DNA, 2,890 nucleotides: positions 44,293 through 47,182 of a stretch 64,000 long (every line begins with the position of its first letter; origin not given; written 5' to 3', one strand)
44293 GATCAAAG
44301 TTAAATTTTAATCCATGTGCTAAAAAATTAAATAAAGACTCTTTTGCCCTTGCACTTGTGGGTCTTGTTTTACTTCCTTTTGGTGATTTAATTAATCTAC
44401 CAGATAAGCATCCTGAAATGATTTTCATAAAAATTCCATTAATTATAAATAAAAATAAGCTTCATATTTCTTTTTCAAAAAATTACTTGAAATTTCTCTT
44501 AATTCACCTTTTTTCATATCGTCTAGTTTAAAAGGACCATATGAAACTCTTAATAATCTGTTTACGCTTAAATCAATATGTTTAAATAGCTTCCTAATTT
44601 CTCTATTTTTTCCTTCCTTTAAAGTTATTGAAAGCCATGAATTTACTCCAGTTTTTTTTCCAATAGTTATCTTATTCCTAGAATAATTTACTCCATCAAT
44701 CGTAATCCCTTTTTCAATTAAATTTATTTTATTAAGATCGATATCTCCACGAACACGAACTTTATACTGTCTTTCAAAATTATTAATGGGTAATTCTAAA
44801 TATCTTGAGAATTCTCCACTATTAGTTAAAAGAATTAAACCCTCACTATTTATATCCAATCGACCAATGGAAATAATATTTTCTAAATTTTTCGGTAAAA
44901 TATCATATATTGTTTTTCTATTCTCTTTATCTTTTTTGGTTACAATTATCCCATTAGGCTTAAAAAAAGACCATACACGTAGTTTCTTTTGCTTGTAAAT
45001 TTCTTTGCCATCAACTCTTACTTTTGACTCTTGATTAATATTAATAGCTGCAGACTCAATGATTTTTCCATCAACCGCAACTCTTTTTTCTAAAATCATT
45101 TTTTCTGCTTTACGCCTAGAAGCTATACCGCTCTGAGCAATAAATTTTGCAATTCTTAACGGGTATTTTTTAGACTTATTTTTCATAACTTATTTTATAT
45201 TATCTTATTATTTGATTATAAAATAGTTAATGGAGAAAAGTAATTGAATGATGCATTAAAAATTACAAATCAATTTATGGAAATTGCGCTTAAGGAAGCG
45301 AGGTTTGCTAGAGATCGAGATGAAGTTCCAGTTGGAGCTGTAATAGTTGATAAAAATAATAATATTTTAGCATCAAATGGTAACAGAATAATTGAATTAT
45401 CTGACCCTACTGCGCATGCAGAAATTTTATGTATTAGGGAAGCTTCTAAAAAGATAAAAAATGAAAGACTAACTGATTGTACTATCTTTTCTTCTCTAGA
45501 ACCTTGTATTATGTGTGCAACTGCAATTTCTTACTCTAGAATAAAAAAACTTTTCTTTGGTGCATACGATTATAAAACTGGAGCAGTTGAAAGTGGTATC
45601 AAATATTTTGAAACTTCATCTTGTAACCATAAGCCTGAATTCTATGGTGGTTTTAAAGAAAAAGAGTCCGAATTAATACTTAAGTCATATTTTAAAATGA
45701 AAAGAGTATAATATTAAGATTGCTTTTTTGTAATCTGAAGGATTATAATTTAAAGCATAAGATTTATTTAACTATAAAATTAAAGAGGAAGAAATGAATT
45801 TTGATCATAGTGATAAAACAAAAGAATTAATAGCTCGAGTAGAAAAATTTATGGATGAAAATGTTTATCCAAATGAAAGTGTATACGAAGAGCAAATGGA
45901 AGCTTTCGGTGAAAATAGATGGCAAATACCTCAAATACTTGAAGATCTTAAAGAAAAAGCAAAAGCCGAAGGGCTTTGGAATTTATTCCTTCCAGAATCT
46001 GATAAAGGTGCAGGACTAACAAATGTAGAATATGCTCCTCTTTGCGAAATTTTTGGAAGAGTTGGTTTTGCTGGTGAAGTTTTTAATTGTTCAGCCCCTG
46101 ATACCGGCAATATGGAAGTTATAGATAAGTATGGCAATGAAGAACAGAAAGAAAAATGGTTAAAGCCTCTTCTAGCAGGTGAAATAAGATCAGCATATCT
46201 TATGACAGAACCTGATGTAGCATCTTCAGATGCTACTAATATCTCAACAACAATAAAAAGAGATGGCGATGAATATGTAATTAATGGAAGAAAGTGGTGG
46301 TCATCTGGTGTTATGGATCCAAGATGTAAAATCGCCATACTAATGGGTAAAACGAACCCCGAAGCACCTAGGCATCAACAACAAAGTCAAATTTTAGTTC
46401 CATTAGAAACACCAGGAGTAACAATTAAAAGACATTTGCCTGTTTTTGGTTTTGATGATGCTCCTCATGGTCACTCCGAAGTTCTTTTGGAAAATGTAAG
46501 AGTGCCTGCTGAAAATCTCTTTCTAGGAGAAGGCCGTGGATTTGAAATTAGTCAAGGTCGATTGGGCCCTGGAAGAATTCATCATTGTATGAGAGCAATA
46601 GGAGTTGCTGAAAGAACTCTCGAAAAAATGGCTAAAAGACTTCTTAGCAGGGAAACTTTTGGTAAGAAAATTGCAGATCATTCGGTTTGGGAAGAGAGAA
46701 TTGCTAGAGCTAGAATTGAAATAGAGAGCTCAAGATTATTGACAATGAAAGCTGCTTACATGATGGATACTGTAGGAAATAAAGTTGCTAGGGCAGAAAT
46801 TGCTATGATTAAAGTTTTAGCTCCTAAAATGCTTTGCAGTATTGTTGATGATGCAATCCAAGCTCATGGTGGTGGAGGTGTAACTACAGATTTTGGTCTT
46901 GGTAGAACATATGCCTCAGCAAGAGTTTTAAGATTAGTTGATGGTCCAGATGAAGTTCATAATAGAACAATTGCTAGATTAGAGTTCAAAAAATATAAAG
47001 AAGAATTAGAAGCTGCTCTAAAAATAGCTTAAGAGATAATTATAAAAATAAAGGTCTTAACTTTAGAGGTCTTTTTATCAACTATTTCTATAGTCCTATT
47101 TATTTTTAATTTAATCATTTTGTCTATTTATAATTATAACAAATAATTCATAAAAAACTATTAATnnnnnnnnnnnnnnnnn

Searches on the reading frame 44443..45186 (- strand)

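Call 65: search_protein_families(library=pfam, proteins=[window:44443-45186:-], max_evalue=0.000001)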
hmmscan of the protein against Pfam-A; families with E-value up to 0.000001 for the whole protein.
window:44443-45186:- (247 aa): 2 families
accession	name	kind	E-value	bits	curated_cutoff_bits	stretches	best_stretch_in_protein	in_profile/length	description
PF00849.27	PseudoU_synth_2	-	2.3e-18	67.3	26.8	1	75-203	6-152/152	RNA pseudouridylate synthase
PF01479.30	S4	-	3.3e-09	36.8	22.8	1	11-49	2-41/48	S4 domain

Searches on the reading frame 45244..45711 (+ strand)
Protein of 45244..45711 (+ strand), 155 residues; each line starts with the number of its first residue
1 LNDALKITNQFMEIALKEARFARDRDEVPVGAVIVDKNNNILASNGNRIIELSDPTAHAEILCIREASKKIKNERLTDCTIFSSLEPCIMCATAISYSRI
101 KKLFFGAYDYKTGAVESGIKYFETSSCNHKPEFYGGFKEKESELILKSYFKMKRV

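Call 65: search_protein_families(library=pfam, proteins=[window:45244-45711:+], max_evalue=0.000001)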
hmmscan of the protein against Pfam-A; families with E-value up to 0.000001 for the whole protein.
window:45244-45711:+ (155 aa): 2 families
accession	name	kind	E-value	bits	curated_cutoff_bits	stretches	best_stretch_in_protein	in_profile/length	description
PF14437.12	MafB19-deam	-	7.8e-33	113.8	27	1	10-154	5-142/142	MafB19-like deaminase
PF00383.29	dCMP_cyt_deam_1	-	1.8e-27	95.6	25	1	8-106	4-101/102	Cytidine and deoxycytidylate deaminase zinc-binding region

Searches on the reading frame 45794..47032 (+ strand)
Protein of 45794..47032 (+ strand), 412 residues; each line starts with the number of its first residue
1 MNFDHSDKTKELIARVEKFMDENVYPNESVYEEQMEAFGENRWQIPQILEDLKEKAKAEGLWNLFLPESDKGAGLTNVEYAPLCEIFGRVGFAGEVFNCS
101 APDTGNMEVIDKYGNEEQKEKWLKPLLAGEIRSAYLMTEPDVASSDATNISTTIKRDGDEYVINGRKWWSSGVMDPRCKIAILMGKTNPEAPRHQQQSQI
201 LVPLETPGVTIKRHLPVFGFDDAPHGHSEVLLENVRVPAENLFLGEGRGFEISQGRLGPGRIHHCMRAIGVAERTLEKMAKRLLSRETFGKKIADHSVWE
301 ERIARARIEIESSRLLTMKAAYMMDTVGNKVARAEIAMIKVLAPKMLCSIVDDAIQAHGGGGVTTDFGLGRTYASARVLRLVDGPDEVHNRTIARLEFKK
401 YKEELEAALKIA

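Call 65: search_protein_families(library=pfam, proteins=[window:45794-47032:+], max_evalue=0.000001)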
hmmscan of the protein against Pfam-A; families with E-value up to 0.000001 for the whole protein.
window:45794-47032:+ (412 aa): 4 families
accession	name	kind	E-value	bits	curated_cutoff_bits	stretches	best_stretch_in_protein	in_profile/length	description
PF00441.29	Acyl-CoA_dh_1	-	2.1e-39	135.5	22.4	1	247-395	1-147/150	Acyl-CoA dehydrogenase, C-terminal domain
PF02770.24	Acyl-CoA_dh_M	-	3.1e-19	69.4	33.3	1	134-234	1-96/97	Acyl-CoA dehydrogenase, middle domain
PF02771.21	Acyl-CoA_dh_N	-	3.4e-16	60.1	22.9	1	7-130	2-113/113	Acyl-CoA dehydrogenase, N-terminal domain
PF08028.16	Acyl-CoA_dh_2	-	3.1e-13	50.6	22.7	1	263-375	2-122/134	Acyl-CoA dehydrogenase, C-terminal domain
